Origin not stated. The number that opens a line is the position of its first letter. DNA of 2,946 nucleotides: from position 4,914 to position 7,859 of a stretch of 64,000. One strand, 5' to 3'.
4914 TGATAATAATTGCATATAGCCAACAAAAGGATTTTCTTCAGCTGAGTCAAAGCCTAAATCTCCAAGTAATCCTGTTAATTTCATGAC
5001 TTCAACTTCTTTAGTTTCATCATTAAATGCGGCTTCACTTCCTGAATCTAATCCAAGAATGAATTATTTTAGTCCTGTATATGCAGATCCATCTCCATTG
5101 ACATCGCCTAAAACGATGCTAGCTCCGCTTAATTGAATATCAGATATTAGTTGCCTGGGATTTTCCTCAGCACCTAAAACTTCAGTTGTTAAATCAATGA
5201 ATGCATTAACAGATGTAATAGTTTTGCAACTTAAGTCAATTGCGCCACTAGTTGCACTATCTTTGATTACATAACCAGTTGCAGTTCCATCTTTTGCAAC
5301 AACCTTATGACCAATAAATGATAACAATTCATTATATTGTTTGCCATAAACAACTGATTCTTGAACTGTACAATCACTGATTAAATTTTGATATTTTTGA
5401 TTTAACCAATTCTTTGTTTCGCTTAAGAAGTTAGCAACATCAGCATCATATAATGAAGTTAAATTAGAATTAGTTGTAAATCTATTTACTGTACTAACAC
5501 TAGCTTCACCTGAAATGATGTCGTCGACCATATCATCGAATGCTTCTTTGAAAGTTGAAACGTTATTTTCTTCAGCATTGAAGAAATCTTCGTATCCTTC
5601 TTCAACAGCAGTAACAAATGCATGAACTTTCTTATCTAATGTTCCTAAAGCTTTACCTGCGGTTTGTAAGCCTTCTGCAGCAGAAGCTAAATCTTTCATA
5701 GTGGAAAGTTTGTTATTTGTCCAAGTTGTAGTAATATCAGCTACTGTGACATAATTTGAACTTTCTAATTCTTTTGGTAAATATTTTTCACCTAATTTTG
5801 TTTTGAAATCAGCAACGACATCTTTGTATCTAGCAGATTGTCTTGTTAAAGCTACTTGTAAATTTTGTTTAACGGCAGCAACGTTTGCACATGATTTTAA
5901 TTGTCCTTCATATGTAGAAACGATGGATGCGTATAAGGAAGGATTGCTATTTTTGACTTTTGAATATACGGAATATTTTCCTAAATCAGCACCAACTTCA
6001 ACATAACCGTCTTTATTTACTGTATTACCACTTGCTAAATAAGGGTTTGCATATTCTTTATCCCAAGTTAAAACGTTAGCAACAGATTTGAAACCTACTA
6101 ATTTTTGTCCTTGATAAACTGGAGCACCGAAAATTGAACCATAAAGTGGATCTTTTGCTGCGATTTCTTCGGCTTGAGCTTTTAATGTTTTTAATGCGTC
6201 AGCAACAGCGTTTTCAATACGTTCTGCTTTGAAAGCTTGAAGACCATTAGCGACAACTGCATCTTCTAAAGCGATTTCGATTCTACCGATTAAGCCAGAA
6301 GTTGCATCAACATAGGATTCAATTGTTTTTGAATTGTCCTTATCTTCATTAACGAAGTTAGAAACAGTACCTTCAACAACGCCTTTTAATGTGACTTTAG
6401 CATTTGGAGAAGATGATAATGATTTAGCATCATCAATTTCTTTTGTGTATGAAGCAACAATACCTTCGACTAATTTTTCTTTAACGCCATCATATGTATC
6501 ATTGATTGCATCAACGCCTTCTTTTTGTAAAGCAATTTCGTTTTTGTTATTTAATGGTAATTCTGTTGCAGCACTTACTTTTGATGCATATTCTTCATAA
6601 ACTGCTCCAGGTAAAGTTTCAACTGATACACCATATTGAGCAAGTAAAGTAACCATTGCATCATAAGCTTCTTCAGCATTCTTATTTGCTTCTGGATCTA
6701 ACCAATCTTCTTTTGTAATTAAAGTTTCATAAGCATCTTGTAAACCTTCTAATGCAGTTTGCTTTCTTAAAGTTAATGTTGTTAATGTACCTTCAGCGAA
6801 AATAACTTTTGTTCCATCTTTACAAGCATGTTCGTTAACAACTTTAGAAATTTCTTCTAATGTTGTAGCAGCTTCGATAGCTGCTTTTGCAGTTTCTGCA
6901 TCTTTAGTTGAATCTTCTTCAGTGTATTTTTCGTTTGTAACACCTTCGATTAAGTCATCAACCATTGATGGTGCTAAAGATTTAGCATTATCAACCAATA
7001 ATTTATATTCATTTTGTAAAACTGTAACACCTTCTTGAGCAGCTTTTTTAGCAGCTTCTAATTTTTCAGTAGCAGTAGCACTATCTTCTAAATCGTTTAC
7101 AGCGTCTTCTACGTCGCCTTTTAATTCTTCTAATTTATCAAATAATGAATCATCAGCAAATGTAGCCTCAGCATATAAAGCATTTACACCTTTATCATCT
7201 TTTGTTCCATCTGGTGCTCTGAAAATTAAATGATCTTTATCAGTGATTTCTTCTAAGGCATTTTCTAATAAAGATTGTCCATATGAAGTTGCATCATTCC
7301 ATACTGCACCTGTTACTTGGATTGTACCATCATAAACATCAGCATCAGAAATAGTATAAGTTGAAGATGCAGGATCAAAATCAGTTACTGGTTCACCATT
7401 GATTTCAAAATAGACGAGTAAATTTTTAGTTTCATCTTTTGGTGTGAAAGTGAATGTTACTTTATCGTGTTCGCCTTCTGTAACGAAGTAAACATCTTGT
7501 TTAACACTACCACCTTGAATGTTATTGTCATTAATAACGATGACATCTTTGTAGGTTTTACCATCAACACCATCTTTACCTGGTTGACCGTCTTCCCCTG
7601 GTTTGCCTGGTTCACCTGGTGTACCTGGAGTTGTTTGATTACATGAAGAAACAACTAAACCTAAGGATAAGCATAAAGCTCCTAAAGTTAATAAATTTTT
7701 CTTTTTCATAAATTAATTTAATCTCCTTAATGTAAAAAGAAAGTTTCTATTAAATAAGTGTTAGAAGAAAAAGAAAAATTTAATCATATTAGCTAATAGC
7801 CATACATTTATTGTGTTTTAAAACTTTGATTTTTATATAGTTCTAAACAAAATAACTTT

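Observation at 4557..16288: Three paralogous ~1000-aa collagen-tract lipoprotein genes with identical 5' cassettes next to a tyrosine recombinase: candidate DNA-inversion antigenic or phase variation locus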

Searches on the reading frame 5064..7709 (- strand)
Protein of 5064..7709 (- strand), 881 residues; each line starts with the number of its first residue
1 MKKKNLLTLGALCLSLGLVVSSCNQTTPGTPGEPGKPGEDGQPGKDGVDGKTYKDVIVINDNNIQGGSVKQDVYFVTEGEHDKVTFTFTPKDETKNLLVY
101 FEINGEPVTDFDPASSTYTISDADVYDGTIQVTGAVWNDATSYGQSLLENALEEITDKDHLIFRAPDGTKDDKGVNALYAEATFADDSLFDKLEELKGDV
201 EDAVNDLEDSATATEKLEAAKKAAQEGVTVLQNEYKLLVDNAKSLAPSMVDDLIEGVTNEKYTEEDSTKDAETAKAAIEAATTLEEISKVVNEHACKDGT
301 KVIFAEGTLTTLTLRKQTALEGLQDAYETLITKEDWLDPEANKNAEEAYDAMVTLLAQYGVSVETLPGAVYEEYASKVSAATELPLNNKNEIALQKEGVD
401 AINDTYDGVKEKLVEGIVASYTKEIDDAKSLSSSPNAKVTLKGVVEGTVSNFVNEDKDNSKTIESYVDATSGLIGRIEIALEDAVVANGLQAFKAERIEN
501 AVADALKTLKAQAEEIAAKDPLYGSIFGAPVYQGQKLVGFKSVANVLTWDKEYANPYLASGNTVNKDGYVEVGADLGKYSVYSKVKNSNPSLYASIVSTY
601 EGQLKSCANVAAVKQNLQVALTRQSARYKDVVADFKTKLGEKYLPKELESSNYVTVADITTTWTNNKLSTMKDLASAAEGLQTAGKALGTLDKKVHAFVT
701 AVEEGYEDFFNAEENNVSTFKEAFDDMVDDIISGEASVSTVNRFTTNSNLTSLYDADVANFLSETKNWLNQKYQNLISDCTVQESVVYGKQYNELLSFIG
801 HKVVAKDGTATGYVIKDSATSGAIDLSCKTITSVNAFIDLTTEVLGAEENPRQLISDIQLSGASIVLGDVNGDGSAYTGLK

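Call 8: search_protein_families(library=pfam, proteins=[window:5064-7709:-], max_evalue=0.01)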
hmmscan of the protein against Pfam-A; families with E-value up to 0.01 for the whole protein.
window:5064-7709:- (881 aa): 1 family
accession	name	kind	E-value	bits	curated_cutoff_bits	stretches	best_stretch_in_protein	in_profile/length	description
PF01391.23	Collagen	-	0.00086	19.5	27.2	1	28-50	30-52/60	Collagen triple helix repeat (20 copies)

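Call 17: find_encoding_contigs(protein=window:5064-7709:-, flank=10000, max_places=10)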
Protein window:5064-7709:- (881 aa): 12 contigs read that carry it; 2 places shown.
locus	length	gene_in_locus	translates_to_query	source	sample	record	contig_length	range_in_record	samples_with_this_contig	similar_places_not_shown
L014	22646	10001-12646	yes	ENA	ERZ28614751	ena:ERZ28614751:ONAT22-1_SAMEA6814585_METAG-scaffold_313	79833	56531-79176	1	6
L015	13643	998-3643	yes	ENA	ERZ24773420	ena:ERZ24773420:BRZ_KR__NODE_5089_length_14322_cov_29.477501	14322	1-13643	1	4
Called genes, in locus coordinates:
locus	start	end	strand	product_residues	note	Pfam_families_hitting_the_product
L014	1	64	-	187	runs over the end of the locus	PF06177:QueT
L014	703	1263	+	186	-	PF01965:DJ-1_PfpI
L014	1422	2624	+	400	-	PF00589:Phage_integrase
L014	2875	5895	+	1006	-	-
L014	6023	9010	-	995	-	-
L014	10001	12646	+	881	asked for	-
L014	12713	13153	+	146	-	-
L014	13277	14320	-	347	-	PF01715:IPPT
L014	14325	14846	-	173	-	-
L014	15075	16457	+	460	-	PF01637:ATPase_2, PF13173:AAA_14, PF03008:DUF234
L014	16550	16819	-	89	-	-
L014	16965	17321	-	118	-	-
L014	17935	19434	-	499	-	PF00919:UPF0004, PF04055:Radical_SAM, PF01938:TRAM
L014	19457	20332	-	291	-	PF00149:Metallophos (faint), PF13277:YmdB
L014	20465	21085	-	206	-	-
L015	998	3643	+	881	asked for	-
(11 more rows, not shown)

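Call 18: find_related_loci(query=A2, collection=genome_contigs, flank=10000)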
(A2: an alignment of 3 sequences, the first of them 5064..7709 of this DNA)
Query A2 (881 aa) in genome_contigs; peptide patterns used: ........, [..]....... (x = any residue, [..] = any of these).
316 stretches matched a pattern; 2 encode a relative of the query (tblastn E <= 1e-3); 2 distinct loci.
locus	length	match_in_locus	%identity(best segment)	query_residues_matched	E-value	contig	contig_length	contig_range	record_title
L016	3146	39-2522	35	1-847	4e-110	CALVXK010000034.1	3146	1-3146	MAG: uncultured Bacilli bacterium isolate BRZ_QC__bin46 genome assembly, contig: BRZ_QC__NODE_34608_length_3146_cov_8.96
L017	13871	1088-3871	37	1-845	5e-84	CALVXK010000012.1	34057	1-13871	MAG: uncultured Bacilli bacterium isolate BRZ_QC__bin46 genome assembly, contig: BRZ_QC__NODE_1038_length_34057_cov_9.86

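Call 36: search_protein_families(library=ncbifam, proteins=[window:5064-7709:-], max_evalue=0.01)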
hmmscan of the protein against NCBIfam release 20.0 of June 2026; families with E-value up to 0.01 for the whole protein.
window:5064-7709:- (881 aa): 0 families
